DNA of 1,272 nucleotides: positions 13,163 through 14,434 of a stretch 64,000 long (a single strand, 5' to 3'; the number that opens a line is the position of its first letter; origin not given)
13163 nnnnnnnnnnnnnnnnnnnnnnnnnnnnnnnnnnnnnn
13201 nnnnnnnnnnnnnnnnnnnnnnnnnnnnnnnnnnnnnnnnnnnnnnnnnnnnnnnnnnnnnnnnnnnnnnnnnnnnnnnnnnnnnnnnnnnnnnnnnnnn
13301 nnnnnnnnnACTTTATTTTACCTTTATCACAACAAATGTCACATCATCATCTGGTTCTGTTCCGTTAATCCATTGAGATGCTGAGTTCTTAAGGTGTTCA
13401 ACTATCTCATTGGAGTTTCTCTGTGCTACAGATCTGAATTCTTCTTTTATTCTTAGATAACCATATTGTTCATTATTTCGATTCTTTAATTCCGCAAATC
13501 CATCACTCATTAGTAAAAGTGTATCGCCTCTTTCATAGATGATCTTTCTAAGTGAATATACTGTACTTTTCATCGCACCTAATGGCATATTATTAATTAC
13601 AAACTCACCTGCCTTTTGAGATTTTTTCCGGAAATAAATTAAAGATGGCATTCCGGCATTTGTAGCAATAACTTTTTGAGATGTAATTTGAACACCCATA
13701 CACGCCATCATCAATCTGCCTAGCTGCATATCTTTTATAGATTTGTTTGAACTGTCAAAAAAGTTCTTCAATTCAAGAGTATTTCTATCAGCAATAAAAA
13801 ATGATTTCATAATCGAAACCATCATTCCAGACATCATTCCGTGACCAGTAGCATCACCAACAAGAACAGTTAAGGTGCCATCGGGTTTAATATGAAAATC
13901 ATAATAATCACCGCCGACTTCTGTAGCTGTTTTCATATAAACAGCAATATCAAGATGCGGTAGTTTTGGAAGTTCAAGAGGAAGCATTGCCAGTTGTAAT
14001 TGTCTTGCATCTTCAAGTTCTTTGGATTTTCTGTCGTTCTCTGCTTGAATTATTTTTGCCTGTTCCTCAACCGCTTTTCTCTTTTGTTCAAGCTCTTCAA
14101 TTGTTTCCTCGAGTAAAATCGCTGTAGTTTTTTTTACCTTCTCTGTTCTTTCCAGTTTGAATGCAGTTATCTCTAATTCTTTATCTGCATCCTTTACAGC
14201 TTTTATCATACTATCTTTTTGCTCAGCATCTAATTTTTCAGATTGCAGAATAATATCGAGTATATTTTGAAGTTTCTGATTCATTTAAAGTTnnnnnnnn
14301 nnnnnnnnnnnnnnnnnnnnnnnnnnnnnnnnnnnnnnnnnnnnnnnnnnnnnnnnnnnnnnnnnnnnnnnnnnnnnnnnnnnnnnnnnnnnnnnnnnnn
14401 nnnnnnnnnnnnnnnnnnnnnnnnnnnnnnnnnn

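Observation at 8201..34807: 26.6-kb co-directional partner-switching super-locus: 7 PP2C phosphatases, 2 STAS, 1 RsbW-type kinase, 2 FIST, no sigma factor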

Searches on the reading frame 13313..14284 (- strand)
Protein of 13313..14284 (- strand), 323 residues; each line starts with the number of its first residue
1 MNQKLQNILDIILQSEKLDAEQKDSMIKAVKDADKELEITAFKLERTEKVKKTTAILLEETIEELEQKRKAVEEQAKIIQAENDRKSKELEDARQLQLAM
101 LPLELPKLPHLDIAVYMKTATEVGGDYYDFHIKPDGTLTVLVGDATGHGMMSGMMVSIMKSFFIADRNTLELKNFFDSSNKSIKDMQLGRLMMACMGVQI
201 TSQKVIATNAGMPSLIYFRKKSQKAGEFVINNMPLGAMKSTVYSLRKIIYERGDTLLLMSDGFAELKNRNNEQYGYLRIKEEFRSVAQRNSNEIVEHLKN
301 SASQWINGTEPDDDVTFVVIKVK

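Call 3: search_protein_families(library=pfam, proteins=[window:13313-14284:-], max_evalue=0.01)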
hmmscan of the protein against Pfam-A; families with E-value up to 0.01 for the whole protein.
window:13313-14284:- (323 aa): 1 family
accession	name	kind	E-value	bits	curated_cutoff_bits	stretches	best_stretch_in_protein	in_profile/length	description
PF07228.17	SpoIIE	-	5e-27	95.5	25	1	134-322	1-191/192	Stage II sporulation protein E (SpoIIE)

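Call 75: search_protein_families(library=ncbifam, proteins=[window:13313-14284:-], max_evalue=0.01)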
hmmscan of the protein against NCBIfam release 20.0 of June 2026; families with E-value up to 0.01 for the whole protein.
window:13313-14284:- (323 aa): 4 families
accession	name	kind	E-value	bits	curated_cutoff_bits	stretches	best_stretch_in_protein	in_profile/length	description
TIGR02865.1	spore_II_E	equivalog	4.4e-08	31.7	490.8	1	221-322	665-763/764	stage II sporulation protein E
NF038263.1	prot_phos_SiaA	equivalog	8.1e-08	31.2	700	1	47-322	376-657/658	biofilm regulation protein phosphatase SiaA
NF045505.1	RR_RssB_Pseudo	equivalog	2.7e-06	26.7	700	1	64-268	130-343/394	two-component system response regulator RssB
TIGR04400.1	RK_trnsloc_Pase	equivalog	1.1e-05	24.7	200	1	74-262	114-300/358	Arg-Lys translocation region protein phosphatase RktP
